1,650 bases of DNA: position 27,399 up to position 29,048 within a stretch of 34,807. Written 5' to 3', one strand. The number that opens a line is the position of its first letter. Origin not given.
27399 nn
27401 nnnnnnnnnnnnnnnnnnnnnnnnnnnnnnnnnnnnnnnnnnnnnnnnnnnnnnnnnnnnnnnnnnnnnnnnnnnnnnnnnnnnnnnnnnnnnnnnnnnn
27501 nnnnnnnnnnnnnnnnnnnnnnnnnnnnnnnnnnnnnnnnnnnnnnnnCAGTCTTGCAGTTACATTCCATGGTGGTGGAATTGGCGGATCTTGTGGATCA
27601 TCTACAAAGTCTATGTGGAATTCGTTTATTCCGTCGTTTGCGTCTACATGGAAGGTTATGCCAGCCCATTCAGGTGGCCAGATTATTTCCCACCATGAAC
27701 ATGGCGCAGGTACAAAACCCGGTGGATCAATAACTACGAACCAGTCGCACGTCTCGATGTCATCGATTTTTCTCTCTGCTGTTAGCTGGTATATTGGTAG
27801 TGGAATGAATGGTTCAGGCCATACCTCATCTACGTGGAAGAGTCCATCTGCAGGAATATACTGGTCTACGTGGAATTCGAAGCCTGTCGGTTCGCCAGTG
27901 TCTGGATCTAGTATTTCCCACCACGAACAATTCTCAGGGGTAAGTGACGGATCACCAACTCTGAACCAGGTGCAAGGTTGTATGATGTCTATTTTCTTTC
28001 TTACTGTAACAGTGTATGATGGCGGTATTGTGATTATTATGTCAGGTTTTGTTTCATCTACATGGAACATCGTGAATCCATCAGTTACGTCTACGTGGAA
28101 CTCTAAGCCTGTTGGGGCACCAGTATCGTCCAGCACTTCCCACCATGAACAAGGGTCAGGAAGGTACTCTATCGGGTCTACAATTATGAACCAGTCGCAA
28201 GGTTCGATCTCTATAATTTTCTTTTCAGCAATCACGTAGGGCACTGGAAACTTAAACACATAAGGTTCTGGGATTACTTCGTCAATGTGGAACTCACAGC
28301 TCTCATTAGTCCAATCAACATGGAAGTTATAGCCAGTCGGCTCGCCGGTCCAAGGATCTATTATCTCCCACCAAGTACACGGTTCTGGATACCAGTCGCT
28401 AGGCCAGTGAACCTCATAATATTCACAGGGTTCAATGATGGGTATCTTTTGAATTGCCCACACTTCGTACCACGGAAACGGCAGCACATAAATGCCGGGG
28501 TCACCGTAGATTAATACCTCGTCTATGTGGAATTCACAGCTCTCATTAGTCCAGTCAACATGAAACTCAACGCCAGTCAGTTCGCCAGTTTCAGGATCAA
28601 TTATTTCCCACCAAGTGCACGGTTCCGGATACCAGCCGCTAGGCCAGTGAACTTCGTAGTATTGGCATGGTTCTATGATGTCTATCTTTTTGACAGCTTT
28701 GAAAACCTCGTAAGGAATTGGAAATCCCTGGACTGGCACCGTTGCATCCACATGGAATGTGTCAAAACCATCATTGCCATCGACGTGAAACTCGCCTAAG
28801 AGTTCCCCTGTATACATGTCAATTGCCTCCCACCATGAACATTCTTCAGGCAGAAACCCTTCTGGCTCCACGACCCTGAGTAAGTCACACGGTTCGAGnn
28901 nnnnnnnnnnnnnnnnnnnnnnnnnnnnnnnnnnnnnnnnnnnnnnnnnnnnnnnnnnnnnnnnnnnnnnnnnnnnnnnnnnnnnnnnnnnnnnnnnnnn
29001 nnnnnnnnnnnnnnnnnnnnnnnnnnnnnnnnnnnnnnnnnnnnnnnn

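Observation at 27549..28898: Six tandem Cys/Trp-rich repeats with a signature I cannot assign to any known domain family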

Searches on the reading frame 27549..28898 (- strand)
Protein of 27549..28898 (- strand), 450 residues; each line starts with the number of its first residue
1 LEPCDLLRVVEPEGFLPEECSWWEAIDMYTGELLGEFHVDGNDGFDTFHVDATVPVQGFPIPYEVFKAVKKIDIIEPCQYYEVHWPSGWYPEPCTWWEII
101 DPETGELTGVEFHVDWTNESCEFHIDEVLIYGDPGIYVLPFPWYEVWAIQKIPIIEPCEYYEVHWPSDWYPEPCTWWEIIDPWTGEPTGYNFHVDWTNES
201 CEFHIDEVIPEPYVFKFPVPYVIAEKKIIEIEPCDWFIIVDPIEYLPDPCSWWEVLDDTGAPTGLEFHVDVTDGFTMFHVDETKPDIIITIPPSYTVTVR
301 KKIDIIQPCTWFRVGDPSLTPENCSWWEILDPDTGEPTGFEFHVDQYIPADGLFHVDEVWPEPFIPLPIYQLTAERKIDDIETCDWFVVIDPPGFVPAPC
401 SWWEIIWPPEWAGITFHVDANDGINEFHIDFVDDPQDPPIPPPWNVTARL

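Call 6: search_protein_families(library=ncbifam, proteins=[window:27549-28898:-], max_evalue=10)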
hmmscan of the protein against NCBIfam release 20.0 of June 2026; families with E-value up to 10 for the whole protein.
window:27549-28898:- (450 aa): 0 families

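Call 9: find_homologous_proteins(query=window:27549-28898:-, max_evalue=0.001)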
Query window:27549-28898:- (450 aa): 14 proteins with E <= 0.001 among 4046 candidates.
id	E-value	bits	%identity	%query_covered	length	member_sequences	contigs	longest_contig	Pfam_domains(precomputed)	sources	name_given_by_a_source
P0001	2.4e-281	953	89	100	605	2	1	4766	-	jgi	-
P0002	2.8e-106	375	46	86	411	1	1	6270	-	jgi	jgi:hypothetical protein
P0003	1.9e-96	342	58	63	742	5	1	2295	-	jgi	jgi:hypothetical protein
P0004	3.7e-96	342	62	57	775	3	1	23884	-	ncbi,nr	ncbi:MAG: hypothetical protein OEX01_06695, partial [Candidatus Bathyarchaeota archaeon]|nr:hypothet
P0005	7.6e-95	337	49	85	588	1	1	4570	-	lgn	-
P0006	2.4e-80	289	48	68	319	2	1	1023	-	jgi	jgi:hypothetical protein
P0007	1.6e-78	283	55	52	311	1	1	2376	-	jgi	jgi:hypothetical protein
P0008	7.1e-74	268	68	37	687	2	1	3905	PF00404.25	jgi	jgi:hypothetical protein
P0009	5.2e-72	262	58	51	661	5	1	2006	-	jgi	jgi:hypothetical protein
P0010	1.9e-63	234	42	62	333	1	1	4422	-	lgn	-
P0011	5.9e-62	229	58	44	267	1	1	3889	-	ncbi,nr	ncbi:hypothetical protein MUO69_04625, partial [Candidatus Bathyarchaeota archaeon]|nr:hypothetical 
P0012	7.3e-60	222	49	52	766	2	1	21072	PF07705.18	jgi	jgi:hypothetical protein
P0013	2.0e-52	197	66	27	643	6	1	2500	PF00404.25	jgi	-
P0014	4.7e-34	137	62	27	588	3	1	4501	PF07705.18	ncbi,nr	ncbi:MAG: hypothetical protein OEZ40_08690, partial [Candidatus Bathyarchaeota archaeon]|nr:hypothet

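Call 35: find_encoding_contigs(protein=P0004, flank=10000, max_places=3)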
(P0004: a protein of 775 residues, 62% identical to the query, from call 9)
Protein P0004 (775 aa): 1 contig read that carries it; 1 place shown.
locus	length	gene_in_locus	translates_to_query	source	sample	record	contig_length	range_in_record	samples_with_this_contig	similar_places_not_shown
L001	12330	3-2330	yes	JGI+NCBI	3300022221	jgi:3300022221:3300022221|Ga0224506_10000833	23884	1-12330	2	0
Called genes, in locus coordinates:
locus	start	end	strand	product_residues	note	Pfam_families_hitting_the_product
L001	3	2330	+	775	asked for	?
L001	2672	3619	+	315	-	PF00174:Oxidored_molyb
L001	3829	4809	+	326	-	-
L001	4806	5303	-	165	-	PF27735:2-thiour_desulf_put (weak)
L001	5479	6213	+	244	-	PF00702:Hydrolase, PF13419:HAD_2, PF13242:Hydrolase_like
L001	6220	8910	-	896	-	PF02629:CoA_binding, PF13380:CoA_binding_2, PF00549:Ligase_CoA (faint), PF13607:Succ_CoA_lig, PF19045:Ligase_CoA_2, PF13549:ATP-grasp_5, PF00583:Acetyltransf_1, PF13302:Acetyltransf_3, +1 more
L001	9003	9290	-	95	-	PF08734:GYD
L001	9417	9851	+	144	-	-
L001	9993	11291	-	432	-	PF00083:Sugar_tr (weak), PF12832:MFS_1_like (weak), PF07690:MFS_1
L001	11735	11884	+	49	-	-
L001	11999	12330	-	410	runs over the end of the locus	PF13240:Zn_Ribbon_1, PF13248:Zn_ribbon_3 (weak)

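Call 36: find_encoding_contigs(protein=P0012, flank=10000, max_places=3)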
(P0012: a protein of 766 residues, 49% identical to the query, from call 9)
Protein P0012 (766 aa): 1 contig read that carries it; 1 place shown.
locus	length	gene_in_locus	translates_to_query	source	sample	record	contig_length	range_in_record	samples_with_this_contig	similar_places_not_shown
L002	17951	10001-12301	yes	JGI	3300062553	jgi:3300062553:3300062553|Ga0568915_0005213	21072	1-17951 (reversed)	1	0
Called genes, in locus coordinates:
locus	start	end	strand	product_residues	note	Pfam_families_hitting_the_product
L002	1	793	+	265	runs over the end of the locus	PF21948:LplA-B_cat, PF03099:BPL_LplA_LipB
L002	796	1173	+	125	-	PF07883:Cupin_2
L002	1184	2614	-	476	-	PF01406:tRNA-synt_1e, PF09334:tRNA-synt_1g (faint), PF00133:tRNA-synt_1 (faint), PF09190:DALR_2, PF23493:CysS_C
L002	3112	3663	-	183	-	-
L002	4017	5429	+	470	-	PF03951:Gln-synt_N, PF00120:Gln-synt_C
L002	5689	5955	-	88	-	-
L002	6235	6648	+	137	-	-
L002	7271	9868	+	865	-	PF01095:Pectinesterase (faint), PF05048:NosD, PF13229:Beta_helix, PF05048:NosD, PF13229:Beta_helix, PF05048:NosD, PF13229:Beta_helix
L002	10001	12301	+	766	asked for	PF07705:CARDB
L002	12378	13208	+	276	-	PF00590:TP_methylase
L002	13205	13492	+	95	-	PF04010:DUF357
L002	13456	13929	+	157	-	PF06574:FAD_syn (faint), PF01467:CTP_transf_like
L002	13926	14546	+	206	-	PF01694:Rhomboid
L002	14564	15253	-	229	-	PF01982:CTP-dep_RFKase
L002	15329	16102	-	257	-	-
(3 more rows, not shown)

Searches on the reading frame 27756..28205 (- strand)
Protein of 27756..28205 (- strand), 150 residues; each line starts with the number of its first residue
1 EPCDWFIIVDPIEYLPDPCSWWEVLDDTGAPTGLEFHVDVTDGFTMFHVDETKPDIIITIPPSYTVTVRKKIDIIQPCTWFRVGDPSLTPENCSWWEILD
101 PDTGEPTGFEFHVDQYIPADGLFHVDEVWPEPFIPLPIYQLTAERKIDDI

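Call 24: predict_structure(alignment_id=A2)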
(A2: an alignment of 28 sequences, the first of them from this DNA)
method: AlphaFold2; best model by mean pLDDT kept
length: 150 residues; sequences in the alignment: 28
mean_pLDDT: 87.8   pTM: 0.69
mean pLDDT of the five models: 87.8, 82.9, 80.4, 74.9, 74.1
residues with pLDDT >= 90: 90; 70-90: 50; 50-70: 9; < 50: 1
segments of 3 or more residues with pLDDT < 50: none
pLDDT, mean of each block of 10 residues (from residue 1): 90 90 90 92 94 79 78 87 89 94 91 95 94 73 82
secondary structure, 60 per line:
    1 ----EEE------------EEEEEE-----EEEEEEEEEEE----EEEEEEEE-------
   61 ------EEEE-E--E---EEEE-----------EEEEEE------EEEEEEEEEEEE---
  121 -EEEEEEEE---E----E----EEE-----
elements in order: E5-7 E20-25 E31-41 E46-53 E67-70 E79-82 E94-99 E106-117 E122-129 E143-145
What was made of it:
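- On PKD / CARDB / Big / FN3 / Cadherin (Ig-like extracellular repeats): The AlphaFold model has five strands per 75-aa unit (call 24).
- Closest known: Tandem extracellular beta-sandwich repeats: PKD, CARDB, Big, FN3, cadherin. Different: The unit has five predicted strands, not seven or more (call 24).
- Structure: confident two-unit model, pLDDT 87.8, pTM 0.69, five strands per unit (call 24). The two-unit model has pTM 0.69, which suggests a defined inter-unit geometry (call 24).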

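Call 27: fold_search(model_id=the predicted structure, library=pdb)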
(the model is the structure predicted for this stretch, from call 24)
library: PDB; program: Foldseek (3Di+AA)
matches with E <= 10: 802; with E <= 0.001: 0
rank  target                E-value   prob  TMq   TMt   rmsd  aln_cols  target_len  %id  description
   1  6t82_A                2.5e-01  0.06  0.13  0.11  15.2       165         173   10  3C-like protease from Southampton virus complexed with FMOPL000542a. (released 2020-08-19)
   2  9tg4_D                3.2e-01  0.25  0.30  0.15  14.0       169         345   11  Structure of the YbjP lipoprotein bound to the AcrABZ-TolC efflux pump (released 2026-04-08)
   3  5dg6_A                3.6e-01  0.09  0.15  0.14  13.0       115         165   11  2.35A resolution structure of Norovirus 3CL protease in complex an oxadiazole-based, cell permeable macrocyclic (21-me (released 2016-02-10)
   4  4in2_A                4.0e-01  0.07  0.15  0.14  14.2       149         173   11  Structural Basis of Substrate Specificity and Protease Inhibition in Norwalk Virus (released 2013-02-20)
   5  8s9t_B                4.0e-01  0.05  0.15  0.13  17.3       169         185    9  CRISPR-Cas type III-D effector complex (released 2024-04-24)
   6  12dl_BA               4.2e-01  0.10  0.20  0.08  14.6       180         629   15  Native structure of the cytoplasmic lattice (CPL) asymmetric unit from mouse MII eggs (released 2026-04-08)
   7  9jqo_A                4.2e-01  0.03  0.13  0.09  18.8       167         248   11  Polyrod formed by FlgG (G65V) from the Salmonella TH26292 strain (released 2026-02-04)
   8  6w5h_C                4.7e-01  0.06  0.14  0.14  14.1       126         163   13  1.85 A resolution structure of Norovirus 3CL protease in complex with inhibitor 5d (released 2020-09-30)
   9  6fkf_F                4.9e-01  0.38  0.22  0.09   6.1        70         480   10  Chloroplast F1Fo conformation 1 (released 2018-05-23)
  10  8xcg_Z                4.9e-01  0.18  0.21  0.07  10.4       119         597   13  Tail tip complex of bacteriophage lambda in the open state (released 2024-05-01)
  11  2v4d_B                4.9e-01  0.08  0.19  0.10  13.7       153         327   11  Re-refinement of MexA adaptor protein (released 2009-04-14)
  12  6w5l_C                4.9e-01  0.06  0.14  0.14  14.3       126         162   13  2.1 A resolution structure of Norovirus 3CL protease in complex with inhibitor 7g (released 2020-09-30)
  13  5e0g                  4.9e-01  0.06  0.15  0.13  14.3       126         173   13  1.20 A resolution structure of Norovirus 3CL protease in complex with a triazole-based macrocyclic (17-mer) inhibitor (released 2016-05-04)
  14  4d1g_B                5.2e-01  0.13  0.20  0.25  16.9       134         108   13  Crystal structure of the fiber head domain of the Atadenovirus snake adenovirus 1, native, second P212121 crystal form (released 2014-12-17)
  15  6w5k_D                5.2e-01  0.06  0.14  0.14  14.3       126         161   13  1.95 A resolution structure of Norovirus 3CL protease in complex with inhibitor 5g (released 2020-09-30)
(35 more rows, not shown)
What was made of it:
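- Closest known: Small beta-barrel domains. Same: They are five- or six-stranded and about 60-80 aa (call 27).
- The weak top hits are all small beta-barrels (call 27).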

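Call 47: fold_search(model_id=the predicted structure, library=viral)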
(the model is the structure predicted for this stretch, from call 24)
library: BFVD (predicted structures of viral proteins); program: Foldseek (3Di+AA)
matches with E <= 10: 721; with E <= 0.001: 0
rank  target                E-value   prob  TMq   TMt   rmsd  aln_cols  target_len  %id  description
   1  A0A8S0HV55            6.2e-03  1.00  0.34  0.20   9.7       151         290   12  (no name in the UniProt tables at hand)
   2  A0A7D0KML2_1          3.2e-02  0.89  0.34  0.07   8.9       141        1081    8  (no name in the UniProt tables at hand)
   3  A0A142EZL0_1          3.2e-02  0.66  0.28  0.07  13.8       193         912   11  (no name in the UniProt tables at hand)
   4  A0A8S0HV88            6.1e-02  0.95  0.30  0.16  14.7        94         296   13  (no name in the UniProt tables at hand)
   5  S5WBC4                7.5e-02  0.20  0.20  0.13  16.0       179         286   12  Uncharacterized protein [Pseudomonas phage PaBG]
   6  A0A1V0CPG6            8.0e-02  0.63  0.29  0.13  16.5       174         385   13  (no name in the UniProt tables at hand)
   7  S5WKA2                9.3e-02  0.25  0.23  0.09  14.9       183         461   11  Uncharacterized protein [Pseudomonas phage PaBG]
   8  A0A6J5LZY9            1.3e-01  0.25  0.23  0.17  20.8       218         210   10  Uncharacterized protein [uncultured Caudovirales phage]
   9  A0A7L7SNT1            1.4e-01  0.41  0.27  0.07  11.2       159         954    6  (no name in the UniProt tables at hand)
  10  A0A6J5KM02            1.4e-01  0.44  0.28  0.19  20.5       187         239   13  Uncharacterized protein [uncultured Caudovirales phage]
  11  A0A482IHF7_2          1.4e-01  0.28  0.25  0.05  16.8       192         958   14  (no name in the UniProt tables at hand)
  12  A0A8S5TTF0            1.4e-01  0.14  0.16  0.09  14.3       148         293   11  Uncharacterized protein [Siphoviridae sp. ct5jB2]
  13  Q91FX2                1.6e-01  0.33  0.25  0.10  13.3       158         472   12  Uncharacterized protein 198R [Invertebrate iridescent virus 6]
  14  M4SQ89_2              1.7e-01  0.63  0.34  0.04  18.2       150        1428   11  (no name in the UniProt tables at hand)
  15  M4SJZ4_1              1.8e-01  0.38  0.28  0.05  14.9       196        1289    8  LamG-like jellyroll fold domain-containing protein (Fragment) [Synechococcus phage Syn30]
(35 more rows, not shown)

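Call 67: search_protein_families(library=pfam, alignment_id=A2, max_evalue=10)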
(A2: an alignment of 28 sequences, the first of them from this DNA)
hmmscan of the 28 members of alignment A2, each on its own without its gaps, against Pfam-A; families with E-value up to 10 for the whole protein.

A. member 1, seq(150 aa): 1 family
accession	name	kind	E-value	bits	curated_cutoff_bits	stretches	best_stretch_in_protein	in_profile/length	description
PF17525.8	DUF5447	-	0.56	11.2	27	1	18-33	69-84/96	Lysogeny maintenance protein PflM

B. families by the number of members that match (of 28 scanned): 8 families
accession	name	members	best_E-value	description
PF00722.28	Glyco_hydro_16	1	0.03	Glycosyl hydrolases family 16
PF00028.23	Cadherin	1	0.064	Cadherin domain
PF23607.1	WZC_N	1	0.16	Tyrosine-protein kinase Wzc, N-terminal domain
PF18957.6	RibLong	1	0.17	Long Rib domain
PF17525.8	DUF5447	1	0.56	Lysogeny maintenance protein PflM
PF09329.16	zf-primase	1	1.1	Primase zinc finger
PF00385.30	Chromo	1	3.4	Chromo (CHRromatin Organisation MOdifier) domain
PF23570.1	PHD_P300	1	4.8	Histone acetyltransferase p300-like, PHD domain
